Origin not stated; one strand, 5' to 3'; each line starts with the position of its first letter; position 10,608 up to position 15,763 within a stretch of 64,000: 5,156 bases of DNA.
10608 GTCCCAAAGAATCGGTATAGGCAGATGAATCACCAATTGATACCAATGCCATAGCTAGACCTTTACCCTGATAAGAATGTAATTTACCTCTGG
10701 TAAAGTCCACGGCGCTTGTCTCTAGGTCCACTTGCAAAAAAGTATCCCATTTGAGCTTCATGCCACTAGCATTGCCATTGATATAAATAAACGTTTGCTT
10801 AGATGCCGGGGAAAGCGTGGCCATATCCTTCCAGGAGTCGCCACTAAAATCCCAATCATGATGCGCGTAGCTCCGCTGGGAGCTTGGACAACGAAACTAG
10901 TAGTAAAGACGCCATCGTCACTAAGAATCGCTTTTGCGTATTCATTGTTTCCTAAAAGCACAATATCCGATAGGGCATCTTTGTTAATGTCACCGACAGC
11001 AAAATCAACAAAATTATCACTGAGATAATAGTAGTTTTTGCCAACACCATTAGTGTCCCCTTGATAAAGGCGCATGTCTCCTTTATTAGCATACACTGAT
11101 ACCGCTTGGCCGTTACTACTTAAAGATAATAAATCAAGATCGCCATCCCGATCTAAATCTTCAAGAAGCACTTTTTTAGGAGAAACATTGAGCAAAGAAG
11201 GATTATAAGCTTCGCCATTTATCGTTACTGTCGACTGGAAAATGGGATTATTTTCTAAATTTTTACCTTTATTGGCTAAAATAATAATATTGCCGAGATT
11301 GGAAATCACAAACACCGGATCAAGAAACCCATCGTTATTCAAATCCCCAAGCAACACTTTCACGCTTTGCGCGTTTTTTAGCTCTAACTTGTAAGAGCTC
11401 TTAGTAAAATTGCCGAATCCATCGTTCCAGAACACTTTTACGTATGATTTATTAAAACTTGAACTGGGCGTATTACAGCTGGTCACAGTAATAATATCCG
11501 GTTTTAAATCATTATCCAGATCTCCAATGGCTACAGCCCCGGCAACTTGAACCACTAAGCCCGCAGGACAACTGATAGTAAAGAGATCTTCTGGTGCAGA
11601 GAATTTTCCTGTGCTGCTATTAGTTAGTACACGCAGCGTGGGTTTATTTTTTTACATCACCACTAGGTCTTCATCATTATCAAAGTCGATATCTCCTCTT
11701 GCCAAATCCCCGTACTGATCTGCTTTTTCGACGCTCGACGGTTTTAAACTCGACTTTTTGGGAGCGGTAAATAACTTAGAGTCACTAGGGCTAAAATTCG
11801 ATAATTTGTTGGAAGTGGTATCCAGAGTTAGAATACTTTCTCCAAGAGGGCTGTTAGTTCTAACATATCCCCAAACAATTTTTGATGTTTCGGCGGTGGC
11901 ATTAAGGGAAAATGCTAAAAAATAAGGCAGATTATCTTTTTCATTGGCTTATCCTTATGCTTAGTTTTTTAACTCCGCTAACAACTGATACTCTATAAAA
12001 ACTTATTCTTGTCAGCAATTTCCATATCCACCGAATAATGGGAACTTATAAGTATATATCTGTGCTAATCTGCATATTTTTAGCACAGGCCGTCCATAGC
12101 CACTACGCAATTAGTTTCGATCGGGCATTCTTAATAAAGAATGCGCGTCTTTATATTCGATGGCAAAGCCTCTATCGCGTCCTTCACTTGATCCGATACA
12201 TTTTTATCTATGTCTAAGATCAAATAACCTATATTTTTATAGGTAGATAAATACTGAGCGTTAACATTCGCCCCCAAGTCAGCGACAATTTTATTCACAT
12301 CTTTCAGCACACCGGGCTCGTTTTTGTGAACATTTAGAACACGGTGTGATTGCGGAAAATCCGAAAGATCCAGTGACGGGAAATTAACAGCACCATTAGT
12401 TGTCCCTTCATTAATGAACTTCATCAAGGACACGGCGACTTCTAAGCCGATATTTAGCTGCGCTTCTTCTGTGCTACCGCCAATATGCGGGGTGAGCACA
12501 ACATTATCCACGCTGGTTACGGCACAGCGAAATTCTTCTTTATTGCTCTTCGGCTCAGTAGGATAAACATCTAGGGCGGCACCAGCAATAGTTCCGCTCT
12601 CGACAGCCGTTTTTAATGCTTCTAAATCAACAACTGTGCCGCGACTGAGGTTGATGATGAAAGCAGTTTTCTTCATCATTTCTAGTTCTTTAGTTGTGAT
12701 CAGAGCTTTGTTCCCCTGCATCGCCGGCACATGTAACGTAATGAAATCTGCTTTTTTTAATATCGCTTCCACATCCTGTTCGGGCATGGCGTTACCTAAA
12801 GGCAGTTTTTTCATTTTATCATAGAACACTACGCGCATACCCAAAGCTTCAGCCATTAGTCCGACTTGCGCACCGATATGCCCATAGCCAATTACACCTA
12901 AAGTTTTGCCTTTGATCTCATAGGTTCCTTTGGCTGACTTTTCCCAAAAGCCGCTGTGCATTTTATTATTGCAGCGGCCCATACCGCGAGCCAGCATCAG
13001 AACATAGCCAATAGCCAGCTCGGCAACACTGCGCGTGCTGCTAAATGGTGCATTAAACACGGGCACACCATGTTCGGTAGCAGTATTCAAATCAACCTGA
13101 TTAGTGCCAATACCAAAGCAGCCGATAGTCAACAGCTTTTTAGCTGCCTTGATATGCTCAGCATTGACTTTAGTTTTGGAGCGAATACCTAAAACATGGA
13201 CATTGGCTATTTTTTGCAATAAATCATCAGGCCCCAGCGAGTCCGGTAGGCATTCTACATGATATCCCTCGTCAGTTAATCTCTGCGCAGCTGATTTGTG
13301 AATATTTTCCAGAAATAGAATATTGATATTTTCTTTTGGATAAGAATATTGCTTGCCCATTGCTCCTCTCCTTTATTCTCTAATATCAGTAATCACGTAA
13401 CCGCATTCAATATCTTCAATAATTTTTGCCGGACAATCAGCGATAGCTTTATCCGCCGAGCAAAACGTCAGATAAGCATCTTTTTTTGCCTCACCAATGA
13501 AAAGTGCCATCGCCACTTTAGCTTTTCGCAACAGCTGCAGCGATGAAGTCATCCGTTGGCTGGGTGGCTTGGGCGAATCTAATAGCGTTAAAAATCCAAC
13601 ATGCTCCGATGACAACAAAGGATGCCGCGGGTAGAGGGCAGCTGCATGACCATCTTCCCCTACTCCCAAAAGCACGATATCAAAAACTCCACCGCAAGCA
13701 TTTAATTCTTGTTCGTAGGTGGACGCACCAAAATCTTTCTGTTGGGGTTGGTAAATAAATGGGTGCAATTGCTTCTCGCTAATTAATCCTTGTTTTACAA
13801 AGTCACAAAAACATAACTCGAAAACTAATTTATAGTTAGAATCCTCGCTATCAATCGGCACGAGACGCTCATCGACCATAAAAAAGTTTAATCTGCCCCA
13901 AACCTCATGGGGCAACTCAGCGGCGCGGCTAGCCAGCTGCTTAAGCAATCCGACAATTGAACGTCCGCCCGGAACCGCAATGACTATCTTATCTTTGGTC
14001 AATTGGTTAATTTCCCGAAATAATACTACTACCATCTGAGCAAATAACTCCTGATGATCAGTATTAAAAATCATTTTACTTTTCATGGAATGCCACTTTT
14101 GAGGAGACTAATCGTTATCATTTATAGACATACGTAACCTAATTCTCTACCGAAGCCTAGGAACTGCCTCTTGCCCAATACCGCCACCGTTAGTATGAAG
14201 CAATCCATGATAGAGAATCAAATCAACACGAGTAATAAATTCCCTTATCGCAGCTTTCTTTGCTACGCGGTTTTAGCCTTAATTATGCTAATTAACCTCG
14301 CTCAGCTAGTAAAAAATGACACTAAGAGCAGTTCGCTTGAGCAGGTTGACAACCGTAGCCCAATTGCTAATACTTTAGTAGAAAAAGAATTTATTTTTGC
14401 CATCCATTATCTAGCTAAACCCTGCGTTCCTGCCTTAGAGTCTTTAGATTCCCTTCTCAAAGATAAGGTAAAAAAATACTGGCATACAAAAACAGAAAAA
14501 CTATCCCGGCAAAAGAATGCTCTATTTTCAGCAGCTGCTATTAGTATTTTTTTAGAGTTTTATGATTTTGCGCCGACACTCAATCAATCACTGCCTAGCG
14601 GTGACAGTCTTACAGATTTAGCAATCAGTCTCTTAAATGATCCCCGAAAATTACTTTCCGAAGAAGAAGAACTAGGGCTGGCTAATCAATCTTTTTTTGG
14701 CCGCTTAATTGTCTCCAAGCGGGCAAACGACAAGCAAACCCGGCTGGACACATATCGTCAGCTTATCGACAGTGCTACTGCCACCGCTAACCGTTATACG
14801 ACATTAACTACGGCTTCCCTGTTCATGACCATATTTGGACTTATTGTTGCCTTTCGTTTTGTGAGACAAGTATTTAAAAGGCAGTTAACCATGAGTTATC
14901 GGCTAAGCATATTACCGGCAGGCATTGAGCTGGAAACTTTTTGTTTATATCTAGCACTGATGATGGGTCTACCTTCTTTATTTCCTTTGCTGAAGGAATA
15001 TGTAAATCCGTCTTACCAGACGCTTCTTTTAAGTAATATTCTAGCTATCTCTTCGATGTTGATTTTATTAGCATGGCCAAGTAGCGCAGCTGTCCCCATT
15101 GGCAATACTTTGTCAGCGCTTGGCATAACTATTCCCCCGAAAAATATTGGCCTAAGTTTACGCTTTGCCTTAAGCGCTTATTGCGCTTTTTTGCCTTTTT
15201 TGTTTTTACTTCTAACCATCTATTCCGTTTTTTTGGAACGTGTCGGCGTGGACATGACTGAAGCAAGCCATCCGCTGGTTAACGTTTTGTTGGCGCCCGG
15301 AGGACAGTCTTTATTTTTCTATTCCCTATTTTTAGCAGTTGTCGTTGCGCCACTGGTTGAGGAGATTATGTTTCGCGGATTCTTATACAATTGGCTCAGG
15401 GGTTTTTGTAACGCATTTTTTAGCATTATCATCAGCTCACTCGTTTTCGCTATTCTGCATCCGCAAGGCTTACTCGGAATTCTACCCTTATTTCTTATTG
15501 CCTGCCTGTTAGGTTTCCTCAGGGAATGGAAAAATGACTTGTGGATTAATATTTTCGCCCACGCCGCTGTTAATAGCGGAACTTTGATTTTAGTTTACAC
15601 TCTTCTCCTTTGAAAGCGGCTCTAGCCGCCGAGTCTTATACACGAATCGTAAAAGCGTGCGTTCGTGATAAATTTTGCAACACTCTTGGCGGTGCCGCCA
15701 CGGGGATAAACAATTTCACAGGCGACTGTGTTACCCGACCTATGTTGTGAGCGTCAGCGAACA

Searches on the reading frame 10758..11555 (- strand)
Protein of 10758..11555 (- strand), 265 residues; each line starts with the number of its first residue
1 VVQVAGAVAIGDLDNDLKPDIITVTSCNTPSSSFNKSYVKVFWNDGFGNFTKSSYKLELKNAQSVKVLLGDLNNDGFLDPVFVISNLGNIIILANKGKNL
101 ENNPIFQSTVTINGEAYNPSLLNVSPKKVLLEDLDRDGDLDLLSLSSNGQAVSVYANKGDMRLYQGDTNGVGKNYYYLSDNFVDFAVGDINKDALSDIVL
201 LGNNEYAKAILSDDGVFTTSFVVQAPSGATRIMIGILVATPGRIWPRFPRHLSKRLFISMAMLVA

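Call 8: search_protein_families(library=pfam, proteins=[window:10758-11555:-], max_evalue=0.001)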
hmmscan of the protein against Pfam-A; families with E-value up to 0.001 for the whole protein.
window:10758-11555:- (265 aa): 2 families
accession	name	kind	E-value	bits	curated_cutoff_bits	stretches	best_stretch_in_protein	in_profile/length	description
PF13517.12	FG-GAP_3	-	5.3e-17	62.6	26.9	2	12-79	1-58/61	FG-GAP-like repeat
PF01839.29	FG-GAP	-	9.1e-07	29.1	22.1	0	67-85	5-22/37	FG-GAP repeat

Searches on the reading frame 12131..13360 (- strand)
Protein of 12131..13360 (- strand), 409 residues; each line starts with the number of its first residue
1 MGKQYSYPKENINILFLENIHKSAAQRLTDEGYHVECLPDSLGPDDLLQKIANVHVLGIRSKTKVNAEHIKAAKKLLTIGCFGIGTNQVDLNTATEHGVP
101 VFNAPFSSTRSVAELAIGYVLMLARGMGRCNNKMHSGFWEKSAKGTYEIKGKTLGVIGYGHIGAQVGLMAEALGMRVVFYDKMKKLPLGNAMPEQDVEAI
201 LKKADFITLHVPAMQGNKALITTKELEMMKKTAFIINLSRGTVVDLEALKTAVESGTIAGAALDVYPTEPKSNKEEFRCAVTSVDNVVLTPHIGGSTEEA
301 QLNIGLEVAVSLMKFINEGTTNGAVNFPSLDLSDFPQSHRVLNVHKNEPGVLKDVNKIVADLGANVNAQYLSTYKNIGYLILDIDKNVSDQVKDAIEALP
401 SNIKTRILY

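Call 8: search_protein_families(library=pfam, proteins=[window:12131-13360:-], max_evalue=0.001)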
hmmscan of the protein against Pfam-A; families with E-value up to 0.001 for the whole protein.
window:12131-13360:- (409 aa): 6 families
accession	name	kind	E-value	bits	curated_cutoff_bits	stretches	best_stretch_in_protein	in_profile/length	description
PF02826.25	2-Hacid_dh_C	-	2.1e-49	167.8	25.1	1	118-294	2-178/178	D-isomer specific 2-hydroxyacid dehydrogenase, NAD binding domain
PF00389.36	2-Hacid_dh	-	2.6e-35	121.5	24.6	1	14-326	1-134/134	D-isomer specific 2-hydroxyacid dehydrogenase, catalytic domain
PF22629.2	ACT_AHAS_ss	-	4.8e-10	39.9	27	1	344-401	4-64/67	AHAS small subunit-like ACT domain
PF00670.27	AdoHcyase_NAD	-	2.2e-05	25.1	27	1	149-252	21-124/162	S-adenosyl-L-homocysteine hydrolase, NAD binding domain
PF13478.12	XdhC_C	-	0.00048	21.1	29.7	0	155-255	2-67/125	XdhC Rossmann domain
PF01842.31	ACT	-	0.00069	19.8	27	0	345-399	7-64/66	ACT domain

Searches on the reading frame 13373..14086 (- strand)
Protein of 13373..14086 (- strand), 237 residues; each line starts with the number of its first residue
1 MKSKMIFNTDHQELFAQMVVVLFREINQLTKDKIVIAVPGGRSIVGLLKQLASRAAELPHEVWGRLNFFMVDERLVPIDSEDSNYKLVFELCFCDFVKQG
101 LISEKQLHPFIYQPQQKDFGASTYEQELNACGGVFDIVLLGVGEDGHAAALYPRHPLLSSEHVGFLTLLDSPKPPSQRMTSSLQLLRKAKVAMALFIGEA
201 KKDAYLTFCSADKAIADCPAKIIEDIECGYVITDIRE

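Call 8: search_protein_families(library=pfam, proteins=[window:13373-14086:-], max_evalue=0.001)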
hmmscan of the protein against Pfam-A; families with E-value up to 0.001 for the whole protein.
window:13373-14086:- (237 aa): 1 family
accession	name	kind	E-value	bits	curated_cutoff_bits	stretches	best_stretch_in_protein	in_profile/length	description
PF01182.26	Glucosamine_iso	-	1.9e-41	142.8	27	1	10-224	2-217/225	Glucosamine-6-phosphate isomerases/6-phosphogluconolactonase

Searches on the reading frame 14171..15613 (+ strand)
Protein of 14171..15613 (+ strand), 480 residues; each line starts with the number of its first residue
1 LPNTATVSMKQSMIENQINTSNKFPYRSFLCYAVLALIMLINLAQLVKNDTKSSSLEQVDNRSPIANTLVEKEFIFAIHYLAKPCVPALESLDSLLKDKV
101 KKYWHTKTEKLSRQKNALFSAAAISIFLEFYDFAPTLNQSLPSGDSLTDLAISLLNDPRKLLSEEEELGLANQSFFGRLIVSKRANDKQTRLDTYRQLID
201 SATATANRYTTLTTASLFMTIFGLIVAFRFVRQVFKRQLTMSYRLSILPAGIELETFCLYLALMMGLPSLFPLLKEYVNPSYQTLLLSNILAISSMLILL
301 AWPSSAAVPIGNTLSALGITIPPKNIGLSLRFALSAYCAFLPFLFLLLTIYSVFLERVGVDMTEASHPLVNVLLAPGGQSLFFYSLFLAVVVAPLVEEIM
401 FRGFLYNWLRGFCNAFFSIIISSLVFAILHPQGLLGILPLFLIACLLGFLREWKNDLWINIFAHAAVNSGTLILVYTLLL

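Call 8: search_protein_families(library=pfam, proteins=[window:14171-15613:+], max_evalue=0.001)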
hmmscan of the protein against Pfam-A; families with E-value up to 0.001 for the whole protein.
window:14171-15613:+ (480 aa): 1 family
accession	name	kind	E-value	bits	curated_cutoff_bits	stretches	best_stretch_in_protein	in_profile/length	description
PF02517.21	Rce1-like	-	1.5e-19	70.5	22.4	1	381-469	3-92/93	Type II CAAX prenyl endopeptidase Rce1-like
